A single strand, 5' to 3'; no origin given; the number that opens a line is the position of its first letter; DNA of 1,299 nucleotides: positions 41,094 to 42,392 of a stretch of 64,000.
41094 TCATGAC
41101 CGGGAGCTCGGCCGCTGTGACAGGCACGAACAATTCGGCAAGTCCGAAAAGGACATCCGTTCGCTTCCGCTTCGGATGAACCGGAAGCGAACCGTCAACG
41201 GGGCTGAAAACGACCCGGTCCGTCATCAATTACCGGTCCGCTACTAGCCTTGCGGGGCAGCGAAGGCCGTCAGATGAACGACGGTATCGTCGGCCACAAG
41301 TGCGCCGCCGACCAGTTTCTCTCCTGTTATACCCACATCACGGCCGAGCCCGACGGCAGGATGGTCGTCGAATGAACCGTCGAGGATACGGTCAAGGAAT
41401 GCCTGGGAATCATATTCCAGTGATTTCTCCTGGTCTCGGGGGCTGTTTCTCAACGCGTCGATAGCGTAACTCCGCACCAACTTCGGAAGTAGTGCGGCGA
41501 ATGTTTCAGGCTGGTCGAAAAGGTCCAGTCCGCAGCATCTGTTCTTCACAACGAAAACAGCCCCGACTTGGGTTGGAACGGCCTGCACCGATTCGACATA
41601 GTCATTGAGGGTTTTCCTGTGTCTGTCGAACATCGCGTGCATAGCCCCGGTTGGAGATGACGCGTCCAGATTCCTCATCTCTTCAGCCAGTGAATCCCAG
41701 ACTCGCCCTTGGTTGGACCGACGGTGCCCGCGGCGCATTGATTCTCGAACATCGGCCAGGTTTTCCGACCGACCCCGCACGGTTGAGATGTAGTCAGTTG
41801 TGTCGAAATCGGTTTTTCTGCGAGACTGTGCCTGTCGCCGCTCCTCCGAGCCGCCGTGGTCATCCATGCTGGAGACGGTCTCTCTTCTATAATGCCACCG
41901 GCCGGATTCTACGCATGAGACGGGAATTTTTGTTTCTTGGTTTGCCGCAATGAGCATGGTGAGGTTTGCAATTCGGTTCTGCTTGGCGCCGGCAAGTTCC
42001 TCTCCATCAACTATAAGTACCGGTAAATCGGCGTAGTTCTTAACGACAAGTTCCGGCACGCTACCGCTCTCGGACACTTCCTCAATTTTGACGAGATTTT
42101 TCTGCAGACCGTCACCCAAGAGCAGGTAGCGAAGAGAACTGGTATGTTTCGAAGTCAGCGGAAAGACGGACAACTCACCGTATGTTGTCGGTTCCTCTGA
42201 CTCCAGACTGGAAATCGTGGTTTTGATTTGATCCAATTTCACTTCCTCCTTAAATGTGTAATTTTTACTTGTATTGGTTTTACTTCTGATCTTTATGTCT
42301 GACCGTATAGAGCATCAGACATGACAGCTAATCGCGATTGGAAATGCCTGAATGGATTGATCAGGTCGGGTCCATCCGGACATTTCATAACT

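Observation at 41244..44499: Very GC-rich MerR / vWA / unknown-protein trio next to IS256: likely horizontally acquired three-component module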

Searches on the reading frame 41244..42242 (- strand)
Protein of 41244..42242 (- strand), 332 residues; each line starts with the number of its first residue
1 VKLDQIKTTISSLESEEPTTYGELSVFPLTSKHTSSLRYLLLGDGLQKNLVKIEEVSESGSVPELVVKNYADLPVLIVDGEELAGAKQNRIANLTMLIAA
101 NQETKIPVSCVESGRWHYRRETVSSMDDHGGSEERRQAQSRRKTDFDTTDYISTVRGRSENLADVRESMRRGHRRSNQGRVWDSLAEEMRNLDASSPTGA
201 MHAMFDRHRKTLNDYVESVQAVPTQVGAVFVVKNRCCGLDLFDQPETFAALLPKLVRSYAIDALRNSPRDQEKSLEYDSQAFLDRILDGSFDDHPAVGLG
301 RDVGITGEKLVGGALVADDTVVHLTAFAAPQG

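Call 3: search_protein_families(library=pfam, proteins=[window:41244-42242:-], max_evalue=0.01)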
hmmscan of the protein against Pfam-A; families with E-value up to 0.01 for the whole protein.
window:41244-42242:- (332 aa): 1 family
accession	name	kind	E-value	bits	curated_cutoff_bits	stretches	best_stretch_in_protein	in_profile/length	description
PF20208.3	ARPP-1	-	6.7e-91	305.1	27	1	13-327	2-297/297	ARG and Rhodanese-Phosphatase-superfamily-associated Protein domain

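Call 4: search_protein_families(library=padloc, proteins=[window:41244-42242:-], max_evalue=0.01)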
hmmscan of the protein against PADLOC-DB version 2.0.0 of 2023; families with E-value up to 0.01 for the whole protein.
window:41244-42242:- (332 aa): 0 families

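Call 5: search_protein_families(library=ncbifam, proteins=[window:41244-42242:-], max_evalue=0.01)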
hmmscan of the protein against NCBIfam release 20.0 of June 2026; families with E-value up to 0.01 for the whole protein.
window:41244-42242:- (332 aa): 0 families

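Call 8: search_protein_families(library=phrogs, proteins=[window:41244-42242:-], max_evalue=0.01)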
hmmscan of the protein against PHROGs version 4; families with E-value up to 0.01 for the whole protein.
window:41244-42242:- (332 aa): 0 families

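Call 10: find_homologous_proteins(query=window:41244-42242:-, max_evalue=0.00001)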
Query window:41244-42242:- (332 aa): 6406 proteins with E <= 0.00001 among 8000 candidates; the best 120 are listed.
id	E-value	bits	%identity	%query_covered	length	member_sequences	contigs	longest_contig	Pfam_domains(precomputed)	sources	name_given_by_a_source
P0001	3.4e-216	734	100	100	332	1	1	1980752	PF20208.4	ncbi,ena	-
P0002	4.2e-141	488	70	99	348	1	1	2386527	PF20208.4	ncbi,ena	-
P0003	4.9e-120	418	64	99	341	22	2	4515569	PF20208.4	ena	-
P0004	1.4e-119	417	63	98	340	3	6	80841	PF20208.4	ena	-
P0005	4.5e-118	412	64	99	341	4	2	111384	PF20208.4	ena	-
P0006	3.8e-117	409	64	99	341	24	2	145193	PF20208.4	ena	-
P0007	7.1e-116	405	61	99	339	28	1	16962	PF20208.4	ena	-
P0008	7.3e-115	401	61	99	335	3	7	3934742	PF20208.4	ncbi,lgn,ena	-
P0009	8.8e-115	401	61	99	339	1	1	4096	PF20208.4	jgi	-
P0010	1.6e-113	397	60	99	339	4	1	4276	PF20208.4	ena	-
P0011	2.3e-113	397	61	99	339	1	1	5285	PF20208.4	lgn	-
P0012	5.9e-112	392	60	99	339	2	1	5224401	PF20208.4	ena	-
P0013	6.2e-112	392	61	99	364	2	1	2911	PF20208.4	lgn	-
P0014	9.1e-112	391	60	99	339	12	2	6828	PF20208.4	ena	-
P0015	9.2e-112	391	63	99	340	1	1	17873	PF20208.4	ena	-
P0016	5.4e-111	389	59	99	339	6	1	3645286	PF20208.4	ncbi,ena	-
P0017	1.4e-110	387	59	99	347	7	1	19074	PF20208.4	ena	-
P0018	1.7e-110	387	60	99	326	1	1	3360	PF20208.4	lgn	-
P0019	2.4e-110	387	60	99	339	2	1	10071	PF20208.4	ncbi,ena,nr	ncbi:MAG: hypothetical protein OXL34_12705 [Gemmatimonadota bacterium]|nr:hypothetical protein [Gemm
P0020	2.7e-110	386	60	99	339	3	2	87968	PF20208.4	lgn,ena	-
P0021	2.8e-110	386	60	98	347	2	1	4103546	PF20208.4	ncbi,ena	-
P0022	2.3e-109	383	60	98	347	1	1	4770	PF20208.4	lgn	-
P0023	3.3e-109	383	60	99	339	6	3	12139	PF20208.4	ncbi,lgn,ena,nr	ncbi:MAG: hypothetical protein F4139_11645 [Gemmatimonadetes bacterium]|nr:hypothetical protein [Gem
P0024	3.9e-109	383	60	99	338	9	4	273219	PF20208.4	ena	-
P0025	5.4e-109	382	59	98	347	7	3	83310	PF20208.4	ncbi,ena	-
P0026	7.8e-109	382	60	98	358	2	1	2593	PF20208.4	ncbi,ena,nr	ncbi:MAG: hypothetical protein F4059_03675 [Gemmatimonadetes bacterium]|nr:hypothetical protein [Gem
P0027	1.0e-108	381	60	99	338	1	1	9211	PF20208.4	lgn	-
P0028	1.2e-108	381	59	99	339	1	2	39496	PF20208.4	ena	-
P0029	1.3e-108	381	59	99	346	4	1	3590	PF20208.4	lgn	-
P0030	1.5e-108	381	59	98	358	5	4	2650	PF20208.4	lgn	-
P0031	9.0e-108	378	59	98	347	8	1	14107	PF20208.4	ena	-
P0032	1.4e-107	378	59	99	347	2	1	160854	PF20208.4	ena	-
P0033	2.6e-107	377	59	97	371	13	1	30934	PF20208.4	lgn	-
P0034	3.3e-107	376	58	99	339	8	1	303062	PF20208.4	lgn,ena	-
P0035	1.2e-106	374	58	99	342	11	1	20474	PF20208.4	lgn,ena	-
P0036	2.3e-106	374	57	99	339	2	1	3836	PF20208.4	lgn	-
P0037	2.4e-106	374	59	98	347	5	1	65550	PF20208.4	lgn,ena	-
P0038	3.4e-106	373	58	98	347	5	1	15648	PF20208.4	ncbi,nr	ncbi:MAG: hypothetical protein OXF01_07500 [Gemmatimonadetes bacterium]|nr:hypothetical protein [Gem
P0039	4.0e-106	373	58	99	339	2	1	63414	PF20208.4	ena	-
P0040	5.6e-106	372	59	99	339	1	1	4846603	PF20208.4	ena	-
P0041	7.0e-106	372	58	99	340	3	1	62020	PF20208.4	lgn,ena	-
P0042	9.2e-106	372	58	99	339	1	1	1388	PF20208.4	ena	-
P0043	9.6e-106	372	59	98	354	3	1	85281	PF20208.4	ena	-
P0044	9.8e-106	371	58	98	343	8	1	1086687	PF20208.4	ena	-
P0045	1.3e-105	371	58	98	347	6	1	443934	PF20208.4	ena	-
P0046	2.8e-105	370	59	99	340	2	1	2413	PF20208.4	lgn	-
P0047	3.1e-105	370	57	98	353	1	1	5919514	PF20208.4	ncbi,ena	-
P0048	1.3e-104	368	59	98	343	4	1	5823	PF20208.4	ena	-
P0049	4.4e-104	366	59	99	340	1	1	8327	PF20208.4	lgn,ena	-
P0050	7.0e-104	365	58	98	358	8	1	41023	PF20208.4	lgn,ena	-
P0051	1.0e-103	365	58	99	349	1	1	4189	PF20208.4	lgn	-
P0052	1.4e-103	364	59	98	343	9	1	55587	PF20208.4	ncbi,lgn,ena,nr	ncbi:MAG: hypothetical protein OXH51_06265 [Gemmatimonadetes bacterium]|nr:hypothetical protein [Gem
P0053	1.0e-102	362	57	99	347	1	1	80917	PF20208.4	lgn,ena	-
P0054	1.1e-102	361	59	99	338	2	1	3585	PF20208.4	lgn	-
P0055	4.3e-101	356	57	96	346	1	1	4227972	PF20208.4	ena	-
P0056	9.2e-101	355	55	99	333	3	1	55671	PF20208.4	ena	-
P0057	2.5e-100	354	55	99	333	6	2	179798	PF20208.4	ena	-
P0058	5.9e-100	353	55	99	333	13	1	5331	PF20208.4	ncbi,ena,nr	ncbi:MAG: hypothetical protein F4Y73_15420 [Gemmatimonadetes bacterium]|nr:hypothetical protein [Gem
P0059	1.7e-99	351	55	99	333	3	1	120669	PF20208.4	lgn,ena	-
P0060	4.0e-99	350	53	99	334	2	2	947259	PF20208.4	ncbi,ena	-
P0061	6.9e-99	349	53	98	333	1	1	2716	PF20208.4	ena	-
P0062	3.9e-98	347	54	99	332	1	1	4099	PF20208.4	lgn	-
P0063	6.3e-98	346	55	99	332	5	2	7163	PF20208.4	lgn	-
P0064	7.5e-98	346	55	99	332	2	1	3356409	PF20208.4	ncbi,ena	-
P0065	1.1e-97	345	55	99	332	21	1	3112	PF20208.4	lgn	-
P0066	3.3e-97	343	53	99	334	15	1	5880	PF20208.4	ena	-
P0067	4.9e-97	343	53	99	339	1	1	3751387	PF20208.4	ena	-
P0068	6.3e-97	343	53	99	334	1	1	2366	PF20208.4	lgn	-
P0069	7.0e-97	342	53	99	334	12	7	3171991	PF20208.4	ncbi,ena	-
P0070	1.4e-96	341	53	99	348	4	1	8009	PF20208.4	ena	-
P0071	2.0e-96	341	52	99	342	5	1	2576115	PF20208.4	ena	-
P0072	2.0e-96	341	54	99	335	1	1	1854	PF20208.4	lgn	-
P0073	2.1e-96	341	53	99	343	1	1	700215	PF20208.4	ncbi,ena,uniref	ncbi:ARPP-1 family domain-containing protein [Candidatus Palauibacter sp.]|uniref:ARPP-1 family doma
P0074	4.5e-96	340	54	99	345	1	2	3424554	PF20208.4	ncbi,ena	-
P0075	5.0e-96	340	53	99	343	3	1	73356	PF20208.4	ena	-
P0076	5.4e-96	340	55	99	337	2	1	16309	PF20208.4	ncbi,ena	-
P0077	2.2e-95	337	54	99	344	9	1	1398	PF20208.4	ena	-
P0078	3.6e-95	337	53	99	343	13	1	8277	PF20208.4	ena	-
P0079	5.6e-95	336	53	99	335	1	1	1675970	PF20208.4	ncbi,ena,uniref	ncbi:ARPP-1 family domain-containing protein [Candidatus Palauibacter sp.]|uniref:ARPP-1 family doma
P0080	6.6e-95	336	53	99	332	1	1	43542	PF20208.4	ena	-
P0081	7.1e-95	336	53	99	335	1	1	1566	PF20208.4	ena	-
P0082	1.2e-94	335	58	88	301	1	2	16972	PF20208.4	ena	-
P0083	1.7e-94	335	52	99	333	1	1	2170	PF20208.4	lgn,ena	-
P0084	1.8e-94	334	52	99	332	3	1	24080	PF20208.4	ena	-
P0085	2.3e-94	334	53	99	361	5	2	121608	PF20208.4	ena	-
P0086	2.5e-94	334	52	98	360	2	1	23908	PF20208.4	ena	-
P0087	2.6e-94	334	55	99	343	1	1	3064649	PF20208.4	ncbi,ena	-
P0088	5.1e-94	333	52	97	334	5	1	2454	PF20208.4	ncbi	-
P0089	5.3e-94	333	51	98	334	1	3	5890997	PF20208.4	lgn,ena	-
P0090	1.6e-93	331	51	97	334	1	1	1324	PF20208.4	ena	-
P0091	4.8e-93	330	52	99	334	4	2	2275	PF20208.4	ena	-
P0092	5.9e-93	330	52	99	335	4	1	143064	PF20208.4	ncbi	-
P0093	1.4e-92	328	61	83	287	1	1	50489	PF20208.4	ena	-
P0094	2.0e-92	328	52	99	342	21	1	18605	PF20208.4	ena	-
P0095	1.3e-91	325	52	99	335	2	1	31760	PF20208.4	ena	-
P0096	2.2e-91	324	51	99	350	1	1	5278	PF20208.4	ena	-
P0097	2.7e-91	324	51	99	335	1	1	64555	PF20208.4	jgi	-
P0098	4.6e-91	323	51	99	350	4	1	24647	PF20208.4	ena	-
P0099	5.2e-91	323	51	99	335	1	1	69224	PF20208.4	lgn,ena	-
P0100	6.8e-91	323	52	99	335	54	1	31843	PF20208.4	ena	-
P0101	3.1e-90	321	49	99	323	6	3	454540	PF20208.4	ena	-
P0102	3.3e-90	321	50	99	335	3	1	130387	PF20208.4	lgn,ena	-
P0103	7.3e-90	319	52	99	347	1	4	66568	PF20208.4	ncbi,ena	-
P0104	1.3e-89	319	52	99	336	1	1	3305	PF20208.4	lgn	-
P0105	1.6e-89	318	50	98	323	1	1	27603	PF20208.4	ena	-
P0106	2.5e-89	318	53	99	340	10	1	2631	PF20208.4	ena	-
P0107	3.3e-89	317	49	98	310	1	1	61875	PF20208.4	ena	-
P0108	6.3e-89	316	50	99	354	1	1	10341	PF20208.4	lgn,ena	-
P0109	8.8e-89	316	52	98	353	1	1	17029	PF20208.4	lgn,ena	-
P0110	1.1e-88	315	49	98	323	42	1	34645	PF20208.4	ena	-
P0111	1.1e-88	315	49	98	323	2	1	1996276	PF20208.4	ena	-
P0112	1.2e-88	315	51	97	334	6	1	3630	PF20208.4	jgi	-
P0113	1.9e-88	315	53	99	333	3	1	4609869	PF20208.4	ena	-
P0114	2.3e-88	314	49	98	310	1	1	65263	PF20208.4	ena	-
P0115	2.3e-88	314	49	98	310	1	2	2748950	PF20208.4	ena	-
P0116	3.2e-88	314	49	99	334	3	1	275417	PF20208.4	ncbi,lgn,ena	-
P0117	4.9e-88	313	49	98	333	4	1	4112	PF20208.4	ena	-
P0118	5.8e-88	313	50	97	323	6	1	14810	PF20208.4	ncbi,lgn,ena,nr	ncbi:MAG: hypothetical protein F4X19_02575 [Acidobacteria bacterium]|nr:hypothetical protein [Acidob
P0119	6.6e-88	313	49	97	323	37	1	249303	PF20208.4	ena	-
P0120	1.4e-87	312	48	98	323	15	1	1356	PF20208.4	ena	-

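Call 12: find_encoding_contigs(protein=P0002, flank=8000, max_places=3)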
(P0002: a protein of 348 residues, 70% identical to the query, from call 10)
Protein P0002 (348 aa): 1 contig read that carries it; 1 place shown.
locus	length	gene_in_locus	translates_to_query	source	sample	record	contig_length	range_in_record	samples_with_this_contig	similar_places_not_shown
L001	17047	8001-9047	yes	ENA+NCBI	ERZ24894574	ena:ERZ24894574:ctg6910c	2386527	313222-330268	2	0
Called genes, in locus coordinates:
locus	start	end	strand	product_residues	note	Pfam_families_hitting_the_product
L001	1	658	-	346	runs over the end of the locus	PF13089:PP_kinase_N, PF02503:PP_kinase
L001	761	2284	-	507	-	PF01928:CYTH, PF05235:CHAD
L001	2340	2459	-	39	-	-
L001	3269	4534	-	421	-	PF01391:Collagen (weak), PF00353:HemolysinCabind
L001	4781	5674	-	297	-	PF14236:DruA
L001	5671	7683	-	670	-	PF06005:ZapB (faint), PF03050:DDE_Tnp_IS66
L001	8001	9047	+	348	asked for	PF20208:ARPP-1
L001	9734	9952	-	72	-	-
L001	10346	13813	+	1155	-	PF02811:PHP, PF07733:DNA_pol3_alpha, PF17657:DNA_pol3_finger, PF14579:HHH_6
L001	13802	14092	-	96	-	PF09876:DUF2103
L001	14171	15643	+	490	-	PF02696:SelO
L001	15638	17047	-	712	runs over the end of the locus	PF00580:UvrD-helicase, PF13245:AAA_19, PF01443:Viral_helicase1 (faint), PF13361:UvrD_C, PF13538:UvrD_C_2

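Call 13: find_encoding_contigs(protein=P0001, flank=10000, max_places=2)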
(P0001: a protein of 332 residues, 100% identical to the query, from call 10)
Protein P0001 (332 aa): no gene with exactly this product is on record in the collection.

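Call 14: find_encoding_contigs(protein=P0003, flank=8000, max_places=3)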
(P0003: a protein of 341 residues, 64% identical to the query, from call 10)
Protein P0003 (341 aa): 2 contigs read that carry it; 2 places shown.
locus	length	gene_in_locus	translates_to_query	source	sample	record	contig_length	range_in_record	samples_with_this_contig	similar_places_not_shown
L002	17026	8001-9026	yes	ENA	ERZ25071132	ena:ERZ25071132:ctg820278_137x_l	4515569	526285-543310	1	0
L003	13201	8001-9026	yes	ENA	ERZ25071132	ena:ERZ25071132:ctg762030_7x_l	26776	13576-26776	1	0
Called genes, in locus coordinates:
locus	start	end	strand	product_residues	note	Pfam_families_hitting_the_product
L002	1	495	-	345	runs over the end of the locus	PF17170:DUF5128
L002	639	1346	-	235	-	-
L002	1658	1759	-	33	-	-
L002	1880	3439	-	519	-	PF00501:AMP-binding, PF13193:AMP-binding_C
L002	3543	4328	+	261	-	PF00378:ECH_1, PF16113:ECH_2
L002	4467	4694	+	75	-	PF04255:DUF433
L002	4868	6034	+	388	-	-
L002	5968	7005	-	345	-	-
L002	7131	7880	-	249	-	PF13411:MerR_1 (weak)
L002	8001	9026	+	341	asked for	PF20208:ARPP-1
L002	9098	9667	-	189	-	-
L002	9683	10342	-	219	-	-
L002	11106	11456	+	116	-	PF11969:DcpS_C, PF01230:HIT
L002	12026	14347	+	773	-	-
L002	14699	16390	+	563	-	PF21764:Invasin_D4 (faint), PF26182:Ig_NUP210_5th (faint), PF26918:Ig_Eae (faint), PF22359:Big-like (faint), PF02368:Big_2, PF23598:LRR_14 (weak), PF00560:LRR_1 (faint), PF13855:LRR_8, +1 more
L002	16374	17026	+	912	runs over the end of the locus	PF00560:LRR_1 (faint), PF12799:LRR_4 (faint), PF23211:LRR_LRWD1 (faint), PF23598:LRR_14, PF13855:LRR_8 (weak), PF23598:LRR_14 (weak), PF10462:Peptidase_M66 (weak)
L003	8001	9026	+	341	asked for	PF20208:ARPP-1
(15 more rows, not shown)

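Call 21: search_protein_families(library=pfam, proteins=[L002:5968-7005:-, L002:7131-7880:-, L002:9098-9667:-], max_evalue=0.1)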
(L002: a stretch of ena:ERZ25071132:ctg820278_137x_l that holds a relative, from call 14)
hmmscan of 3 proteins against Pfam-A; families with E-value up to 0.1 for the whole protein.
L002:5968-7005:- (345 aa): 1 family
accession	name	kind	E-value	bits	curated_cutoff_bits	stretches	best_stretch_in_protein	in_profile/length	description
PF17864.7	AAA_lid_4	-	0.047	13.9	27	1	45-68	29-52/74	RuvB AAA lid domain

L002:7131-7880:- (249 aa): 4 families
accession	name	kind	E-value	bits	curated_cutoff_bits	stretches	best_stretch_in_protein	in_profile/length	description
PF13411.12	MerR_1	-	1.5e-05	25.5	21.6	1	4-56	1-53/69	MerR HTH family regulatory protein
PF00376.29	MerR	-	0.014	15.7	28.2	1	8-41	4-37/38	MerR family regulatory protein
PF13338.12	AbiEi_4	-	0.036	14.6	25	1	5-34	15-43/49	Transcriptional regulator, AbiEi antitoxin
PF12728.13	HTH_17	-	0.055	14.2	27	0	5-43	3-40/51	Helix-turn-helix domain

L002:9098-9667:- (189 aa): 1 family
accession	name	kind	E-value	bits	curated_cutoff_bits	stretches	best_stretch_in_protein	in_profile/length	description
PF07494.17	Reg_prop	-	0.012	16.1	20.4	1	104-121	6-23/24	Two component regulator propeller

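Call 36: find_related_loci(query=A2, collection=metagenome_contigs, flank=8000)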
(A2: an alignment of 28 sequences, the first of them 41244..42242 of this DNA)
Query A2 (332 aa) in metagenome_contigs; peptide patterns used: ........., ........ (x = any residue, [..] = any of these).
600 stretches matched a pattern (row limit reached: there are more); 483 encode a relative of the query (tblastn E <= 1e-3); the best 80 are kept; 80 distinct loci.
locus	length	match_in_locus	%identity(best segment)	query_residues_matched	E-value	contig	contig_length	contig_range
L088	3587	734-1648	59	3-330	1e-117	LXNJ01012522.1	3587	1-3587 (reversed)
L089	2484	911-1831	44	3-331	7e-83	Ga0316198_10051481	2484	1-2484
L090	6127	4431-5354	43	1-328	9e-79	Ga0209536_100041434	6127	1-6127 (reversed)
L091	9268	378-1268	44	11-327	5e-78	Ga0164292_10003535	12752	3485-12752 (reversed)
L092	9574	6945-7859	41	8-330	1e-77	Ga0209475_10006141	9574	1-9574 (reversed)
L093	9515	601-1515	40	3-329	5e-76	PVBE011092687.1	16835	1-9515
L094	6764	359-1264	40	3-327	5e-73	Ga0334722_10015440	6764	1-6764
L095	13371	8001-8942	41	1-332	3e-72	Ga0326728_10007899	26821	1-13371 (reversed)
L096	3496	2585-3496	42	3-329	4e-72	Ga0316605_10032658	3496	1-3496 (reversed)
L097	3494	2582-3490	41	2-327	8e-72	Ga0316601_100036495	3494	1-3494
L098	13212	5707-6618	41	3-328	7e-72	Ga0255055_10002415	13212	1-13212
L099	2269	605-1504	41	6-328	2e-73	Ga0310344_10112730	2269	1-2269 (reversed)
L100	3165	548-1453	42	3-327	8e-72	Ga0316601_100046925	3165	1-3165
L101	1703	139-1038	39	6-327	1e-74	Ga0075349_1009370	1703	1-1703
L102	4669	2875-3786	40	6-332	9e-71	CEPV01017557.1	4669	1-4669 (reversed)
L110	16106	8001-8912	41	1-327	2e-67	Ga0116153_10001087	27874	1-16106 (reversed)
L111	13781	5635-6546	41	1-327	2e-67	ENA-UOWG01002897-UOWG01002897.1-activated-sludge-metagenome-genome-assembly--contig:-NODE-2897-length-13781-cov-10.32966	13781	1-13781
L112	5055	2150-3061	41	1-327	4e-67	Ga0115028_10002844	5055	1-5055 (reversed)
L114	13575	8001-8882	39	17-327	5e-67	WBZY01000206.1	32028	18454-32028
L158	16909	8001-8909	39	3-327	1e-60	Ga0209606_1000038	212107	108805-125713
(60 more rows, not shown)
